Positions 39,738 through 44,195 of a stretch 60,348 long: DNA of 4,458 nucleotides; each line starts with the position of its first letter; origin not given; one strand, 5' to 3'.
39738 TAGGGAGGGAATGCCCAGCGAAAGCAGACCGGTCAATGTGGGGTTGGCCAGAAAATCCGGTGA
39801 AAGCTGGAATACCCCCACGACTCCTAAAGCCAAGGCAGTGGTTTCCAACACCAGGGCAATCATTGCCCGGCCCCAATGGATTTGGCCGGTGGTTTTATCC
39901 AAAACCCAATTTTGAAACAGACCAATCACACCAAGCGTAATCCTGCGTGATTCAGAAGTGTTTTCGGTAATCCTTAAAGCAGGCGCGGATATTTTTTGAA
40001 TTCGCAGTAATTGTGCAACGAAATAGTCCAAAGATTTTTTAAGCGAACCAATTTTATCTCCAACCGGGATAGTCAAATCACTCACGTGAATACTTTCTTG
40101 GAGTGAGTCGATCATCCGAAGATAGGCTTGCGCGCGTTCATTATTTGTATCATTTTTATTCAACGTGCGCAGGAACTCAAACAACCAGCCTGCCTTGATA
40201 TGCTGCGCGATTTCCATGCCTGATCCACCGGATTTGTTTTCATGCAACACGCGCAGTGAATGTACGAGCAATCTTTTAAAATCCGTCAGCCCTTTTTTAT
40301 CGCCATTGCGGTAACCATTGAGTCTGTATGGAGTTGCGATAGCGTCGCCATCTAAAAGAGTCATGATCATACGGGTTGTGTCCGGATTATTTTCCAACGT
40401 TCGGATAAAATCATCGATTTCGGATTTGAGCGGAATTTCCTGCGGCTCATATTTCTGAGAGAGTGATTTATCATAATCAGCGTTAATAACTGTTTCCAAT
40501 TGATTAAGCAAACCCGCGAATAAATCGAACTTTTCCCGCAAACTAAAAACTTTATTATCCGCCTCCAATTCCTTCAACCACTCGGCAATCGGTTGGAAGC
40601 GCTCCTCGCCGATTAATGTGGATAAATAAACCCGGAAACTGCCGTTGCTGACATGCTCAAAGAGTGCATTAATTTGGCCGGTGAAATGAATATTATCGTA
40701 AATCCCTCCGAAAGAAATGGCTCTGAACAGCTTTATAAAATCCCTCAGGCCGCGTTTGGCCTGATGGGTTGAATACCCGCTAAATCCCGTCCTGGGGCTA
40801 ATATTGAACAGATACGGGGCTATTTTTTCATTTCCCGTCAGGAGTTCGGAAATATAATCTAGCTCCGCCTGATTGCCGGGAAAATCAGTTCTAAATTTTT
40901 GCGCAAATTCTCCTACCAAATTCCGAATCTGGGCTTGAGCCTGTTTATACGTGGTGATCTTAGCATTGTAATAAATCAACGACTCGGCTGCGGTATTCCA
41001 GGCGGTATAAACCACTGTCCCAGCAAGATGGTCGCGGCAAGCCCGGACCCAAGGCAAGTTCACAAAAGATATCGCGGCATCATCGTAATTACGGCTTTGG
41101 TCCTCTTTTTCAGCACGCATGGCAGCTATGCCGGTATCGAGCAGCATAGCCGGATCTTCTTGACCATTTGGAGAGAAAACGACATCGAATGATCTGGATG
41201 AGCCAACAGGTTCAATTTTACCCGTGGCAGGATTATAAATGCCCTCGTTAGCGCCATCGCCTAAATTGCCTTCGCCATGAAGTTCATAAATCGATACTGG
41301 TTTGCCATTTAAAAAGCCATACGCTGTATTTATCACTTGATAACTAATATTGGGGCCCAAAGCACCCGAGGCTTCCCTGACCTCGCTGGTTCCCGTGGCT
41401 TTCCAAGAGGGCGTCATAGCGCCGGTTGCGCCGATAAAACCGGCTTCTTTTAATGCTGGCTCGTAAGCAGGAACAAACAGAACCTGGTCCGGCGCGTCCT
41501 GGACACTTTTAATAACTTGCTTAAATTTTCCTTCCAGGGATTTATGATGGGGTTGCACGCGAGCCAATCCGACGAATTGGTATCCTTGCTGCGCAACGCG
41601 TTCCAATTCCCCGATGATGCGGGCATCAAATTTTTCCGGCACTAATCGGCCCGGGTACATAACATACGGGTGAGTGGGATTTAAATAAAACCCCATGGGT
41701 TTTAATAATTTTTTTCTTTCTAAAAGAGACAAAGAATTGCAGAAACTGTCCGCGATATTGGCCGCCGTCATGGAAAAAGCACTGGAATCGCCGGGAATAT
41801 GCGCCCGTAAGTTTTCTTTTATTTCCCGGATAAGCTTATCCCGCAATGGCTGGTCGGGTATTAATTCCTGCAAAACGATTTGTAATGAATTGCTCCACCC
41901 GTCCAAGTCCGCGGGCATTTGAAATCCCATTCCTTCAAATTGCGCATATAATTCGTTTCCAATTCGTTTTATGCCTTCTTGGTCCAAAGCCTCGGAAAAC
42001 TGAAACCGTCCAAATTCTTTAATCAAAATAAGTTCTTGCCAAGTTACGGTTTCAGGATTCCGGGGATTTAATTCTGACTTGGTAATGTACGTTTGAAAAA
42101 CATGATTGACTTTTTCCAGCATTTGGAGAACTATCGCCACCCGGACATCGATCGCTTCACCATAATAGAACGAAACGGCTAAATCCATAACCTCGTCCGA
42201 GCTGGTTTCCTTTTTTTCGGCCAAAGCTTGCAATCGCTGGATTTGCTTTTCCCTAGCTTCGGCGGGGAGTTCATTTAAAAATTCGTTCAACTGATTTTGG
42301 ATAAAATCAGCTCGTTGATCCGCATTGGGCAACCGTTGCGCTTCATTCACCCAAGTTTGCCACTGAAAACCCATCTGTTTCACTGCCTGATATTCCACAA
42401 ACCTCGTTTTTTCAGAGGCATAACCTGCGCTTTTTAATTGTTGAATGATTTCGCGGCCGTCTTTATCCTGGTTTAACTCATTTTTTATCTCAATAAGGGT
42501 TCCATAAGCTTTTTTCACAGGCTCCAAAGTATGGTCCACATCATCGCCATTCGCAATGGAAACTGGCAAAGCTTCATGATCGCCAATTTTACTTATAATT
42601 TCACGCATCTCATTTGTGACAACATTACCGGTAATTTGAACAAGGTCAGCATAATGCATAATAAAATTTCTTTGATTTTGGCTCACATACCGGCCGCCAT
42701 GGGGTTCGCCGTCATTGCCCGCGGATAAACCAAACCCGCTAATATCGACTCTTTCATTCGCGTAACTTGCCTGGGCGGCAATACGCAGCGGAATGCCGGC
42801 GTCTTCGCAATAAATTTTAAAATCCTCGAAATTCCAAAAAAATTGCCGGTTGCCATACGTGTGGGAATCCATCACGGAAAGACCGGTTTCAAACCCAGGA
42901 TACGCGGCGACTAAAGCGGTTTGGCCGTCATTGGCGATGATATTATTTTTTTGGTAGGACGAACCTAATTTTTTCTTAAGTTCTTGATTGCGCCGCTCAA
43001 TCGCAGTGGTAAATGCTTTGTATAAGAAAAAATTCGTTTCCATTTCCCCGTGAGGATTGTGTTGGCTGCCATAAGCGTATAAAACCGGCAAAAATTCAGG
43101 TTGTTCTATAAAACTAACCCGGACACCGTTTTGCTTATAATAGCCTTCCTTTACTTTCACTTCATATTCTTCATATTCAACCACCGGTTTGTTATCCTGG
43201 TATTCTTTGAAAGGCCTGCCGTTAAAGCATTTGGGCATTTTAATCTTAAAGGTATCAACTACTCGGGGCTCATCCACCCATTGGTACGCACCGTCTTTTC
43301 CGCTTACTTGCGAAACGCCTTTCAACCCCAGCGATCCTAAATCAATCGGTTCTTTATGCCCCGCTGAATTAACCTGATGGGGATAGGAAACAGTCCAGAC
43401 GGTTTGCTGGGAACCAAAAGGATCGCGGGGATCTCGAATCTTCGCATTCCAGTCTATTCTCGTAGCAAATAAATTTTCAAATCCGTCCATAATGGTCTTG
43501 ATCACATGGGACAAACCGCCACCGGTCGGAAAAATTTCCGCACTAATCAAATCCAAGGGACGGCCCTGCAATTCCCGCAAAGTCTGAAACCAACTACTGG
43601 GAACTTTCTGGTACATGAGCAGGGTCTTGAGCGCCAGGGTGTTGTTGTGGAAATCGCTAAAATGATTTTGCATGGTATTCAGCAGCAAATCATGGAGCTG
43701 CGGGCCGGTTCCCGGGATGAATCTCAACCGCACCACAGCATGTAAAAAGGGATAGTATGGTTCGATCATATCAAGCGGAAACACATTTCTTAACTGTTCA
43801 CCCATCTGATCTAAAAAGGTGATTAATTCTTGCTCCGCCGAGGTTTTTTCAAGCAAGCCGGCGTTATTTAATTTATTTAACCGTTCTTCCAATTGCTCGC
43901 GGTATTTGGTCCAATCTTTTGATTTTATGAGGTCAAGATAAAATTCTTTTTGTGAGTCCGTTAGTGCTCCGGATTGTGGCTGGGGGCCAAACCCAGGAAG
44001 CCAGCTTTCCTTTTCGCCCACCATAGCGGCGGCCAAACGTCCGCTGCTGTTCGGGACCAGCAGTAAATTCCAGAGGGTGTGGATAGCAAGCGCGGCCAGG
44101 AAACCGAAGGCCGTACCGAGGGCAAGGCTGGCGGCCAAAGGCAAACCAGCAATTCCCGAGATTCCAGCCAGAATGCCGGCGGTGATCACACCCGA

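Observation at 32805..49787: A 5,660-aa single ORF joins an alpha-glucan enzyme set, an HD-GYP domain and pseudo-enzymes on a multi-pass membrane scaffold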

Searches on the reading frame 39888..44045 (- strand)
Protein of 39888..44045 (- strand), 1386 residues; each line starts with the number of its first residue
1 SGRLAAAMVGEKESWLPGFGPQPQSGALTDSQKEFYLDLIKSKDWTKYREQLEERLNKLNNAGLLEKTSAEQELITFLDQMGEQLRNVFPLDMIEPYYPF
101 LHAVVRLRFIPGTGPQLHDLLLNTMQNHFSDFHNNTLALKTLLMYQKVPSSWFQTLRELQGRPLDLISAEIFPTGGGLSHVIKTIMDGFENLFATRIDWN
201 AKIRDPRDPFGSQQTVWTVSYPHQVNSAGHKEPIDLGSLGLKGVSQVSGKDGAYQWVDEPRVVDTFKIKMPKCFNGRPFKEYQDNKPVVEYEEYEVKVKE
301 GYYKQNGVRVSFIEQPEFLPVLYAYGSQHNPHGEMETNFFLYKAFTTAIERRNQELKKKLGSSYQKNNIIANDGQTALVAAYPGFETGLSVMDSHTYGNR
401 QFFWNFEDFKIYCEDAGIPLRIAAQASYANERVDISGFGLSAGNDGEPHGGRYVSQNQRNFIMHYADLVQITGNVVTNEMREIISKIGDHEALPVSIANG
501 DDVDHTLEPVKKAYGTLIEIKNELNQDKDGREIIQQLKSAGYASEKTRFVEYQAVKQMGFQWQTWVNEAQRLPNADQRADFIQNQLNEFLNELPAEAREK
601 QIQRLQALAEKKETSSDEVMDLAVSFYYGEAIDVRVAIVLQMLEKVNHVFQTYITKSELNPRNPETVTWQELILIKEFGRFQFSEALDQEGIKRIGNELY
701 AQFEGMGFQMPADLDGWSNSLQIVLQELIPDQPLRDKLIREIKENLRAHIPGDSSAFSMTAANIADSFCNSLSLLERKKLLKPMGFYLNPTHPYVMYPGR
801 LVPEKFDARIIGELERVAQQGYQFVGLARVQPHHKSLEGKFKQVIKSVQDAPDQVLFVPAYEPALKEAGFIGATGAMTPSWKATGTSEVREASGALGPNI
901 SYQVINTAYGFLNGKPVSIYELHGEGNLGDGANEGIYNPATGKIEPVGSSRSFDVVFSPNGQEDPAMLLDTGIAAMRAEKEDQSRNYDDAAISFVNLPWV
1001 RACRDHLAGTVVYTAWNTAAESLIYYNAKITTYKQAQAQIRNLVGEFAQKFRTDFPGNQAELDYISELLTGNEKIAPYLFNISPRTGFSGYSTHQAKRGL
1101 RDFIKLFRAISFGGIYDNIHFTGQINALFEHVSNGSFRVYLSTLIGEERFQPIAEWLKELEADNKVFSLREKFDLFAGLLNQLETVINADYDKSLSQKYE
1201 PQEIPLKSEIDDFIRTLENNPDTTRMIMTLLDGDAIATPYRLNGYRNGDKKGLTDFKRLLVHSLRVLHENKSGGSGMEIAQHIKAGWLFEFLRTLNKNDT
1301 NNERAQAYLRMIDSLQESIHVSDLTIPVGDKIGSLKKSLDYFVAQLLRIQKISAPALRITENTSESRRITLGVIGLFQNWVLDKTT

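Call 43: search_solved_structures(query=window:39888-44045:-, max_evalue=1, show_alignments=3)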
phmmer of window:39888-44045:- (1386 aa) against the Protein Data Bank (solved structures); distinct sequences matched with E-value up to 1: 0.

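Call 50: find_homologous_proteins(query=window:39888-44045:-, max_evalue=0.001)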
Query window:39888-44045:-: 8000 candidates shared short words with the query, none scored E <= 0.001.

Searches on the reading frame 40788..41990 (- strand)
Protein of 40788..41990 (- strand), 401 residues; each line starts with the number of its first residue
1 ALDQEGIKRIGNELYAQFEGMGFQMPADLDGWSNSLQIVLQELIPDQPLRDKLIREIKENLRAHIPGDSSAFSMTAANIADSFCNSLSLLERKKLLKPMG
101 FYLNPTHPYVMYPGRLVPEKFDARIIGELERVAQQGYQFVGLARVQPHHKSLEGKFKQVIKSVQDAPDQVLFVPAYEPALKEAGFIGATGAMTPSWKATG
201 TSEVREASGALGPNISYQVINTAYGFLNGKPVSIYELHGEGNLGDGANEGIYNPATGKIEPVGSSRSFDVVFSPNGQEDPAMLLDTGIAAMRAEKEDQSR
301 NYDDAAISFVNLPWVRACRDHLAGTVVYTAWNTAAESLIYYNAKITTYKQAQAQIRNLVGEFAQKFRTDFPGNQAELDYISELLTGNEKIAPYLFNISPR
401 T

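Call 74: find_related_loci(query=window:40788-41990:-, collection=metagenome_contigs, flank=10000)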
Query window:40788-41990:- (401 aa) in metagenome_contigs; peptide patterns used: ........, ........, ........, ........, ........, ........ (x = any residue, [..] = any of these).
70 stretches matched a pattern, but none encodes a relative of the query by tblastn (E <= 1e-3).

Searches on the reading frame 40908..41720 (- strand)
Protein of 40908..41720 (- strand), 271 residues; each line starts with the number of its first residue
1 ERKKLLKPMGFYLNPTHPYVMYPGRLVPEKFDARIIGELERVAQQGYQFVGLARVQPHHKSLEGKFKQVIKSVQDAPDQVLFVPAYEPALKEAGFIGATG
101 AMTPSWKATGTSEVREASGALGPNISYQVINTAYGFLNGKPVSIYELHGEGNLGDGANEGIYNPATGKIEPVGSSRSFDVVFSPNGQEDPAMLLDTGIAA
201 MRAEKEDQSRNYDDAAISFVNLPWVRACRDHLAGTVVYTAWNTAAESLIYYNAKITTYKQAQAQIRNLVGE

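Call 77: search_solved_structures(query=window:40908-41720:-, max_evalue=10, show_alignments=2)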
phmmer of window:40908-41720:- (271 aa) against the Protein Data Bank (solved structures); distinct sequences matched with E-value up to 10: 13.
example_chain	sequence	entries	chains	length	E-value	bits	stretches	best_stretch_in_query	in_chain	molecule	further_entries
4wty_A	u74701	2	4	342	0.14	14.9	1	76-161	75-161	MYO-INOSITOL PHOSPHOHYDROLASE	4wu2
9pt7_A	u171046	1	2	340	0.15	14.9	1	76-161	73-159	Myo-inositol hexaphosphate phosphohydrolase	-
3o3l_A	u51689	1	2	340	0.15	14.9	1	76-161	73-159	Myo-inositol hexaphosphate phosphohydrolase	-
2psz_A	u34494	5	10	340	0.15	14.9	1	76-161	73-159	Myo-inositol hexaphosphate phosphohydrolase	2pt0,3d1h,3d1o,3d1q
1u24_A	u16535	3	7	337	0.15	14.8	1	76-161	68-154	myo-inositol hexaphosphate phosphohydrolase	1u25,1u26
2b4o_A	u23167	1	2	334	0.16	14.7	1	76-161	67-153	myo-inositol hexaphosphate phosphohydrolase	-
2b4p_A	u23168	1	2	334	0.17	14.7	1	76-161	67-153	myo-inositol hexaphosphate phosphohydrolase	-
2b4u_A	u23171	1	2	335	0.17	14.7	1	76-161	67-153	myo-inositol hexaphosphate phosphohydrolase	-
3moz_A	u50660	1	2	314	0.18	14.6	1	84-161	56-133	Myo-inositol hexaphosphate phosphohydrolase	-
3mmj_A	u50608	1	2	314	0.18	14.6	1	84-161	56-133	Myo-inositol hexaphosphate phosphohydrolase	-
4jbc_A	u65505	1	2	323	0.25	14.1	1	84-161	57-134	designed serine hydrolase 3mmj_2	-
9mgw_7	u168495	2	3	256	0.29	13.9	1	96-169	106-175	LHCA7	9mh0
9mgz_7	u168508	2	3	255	1.1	12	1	97-169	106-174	Chlorophyll a-b binding protein, chloroplastic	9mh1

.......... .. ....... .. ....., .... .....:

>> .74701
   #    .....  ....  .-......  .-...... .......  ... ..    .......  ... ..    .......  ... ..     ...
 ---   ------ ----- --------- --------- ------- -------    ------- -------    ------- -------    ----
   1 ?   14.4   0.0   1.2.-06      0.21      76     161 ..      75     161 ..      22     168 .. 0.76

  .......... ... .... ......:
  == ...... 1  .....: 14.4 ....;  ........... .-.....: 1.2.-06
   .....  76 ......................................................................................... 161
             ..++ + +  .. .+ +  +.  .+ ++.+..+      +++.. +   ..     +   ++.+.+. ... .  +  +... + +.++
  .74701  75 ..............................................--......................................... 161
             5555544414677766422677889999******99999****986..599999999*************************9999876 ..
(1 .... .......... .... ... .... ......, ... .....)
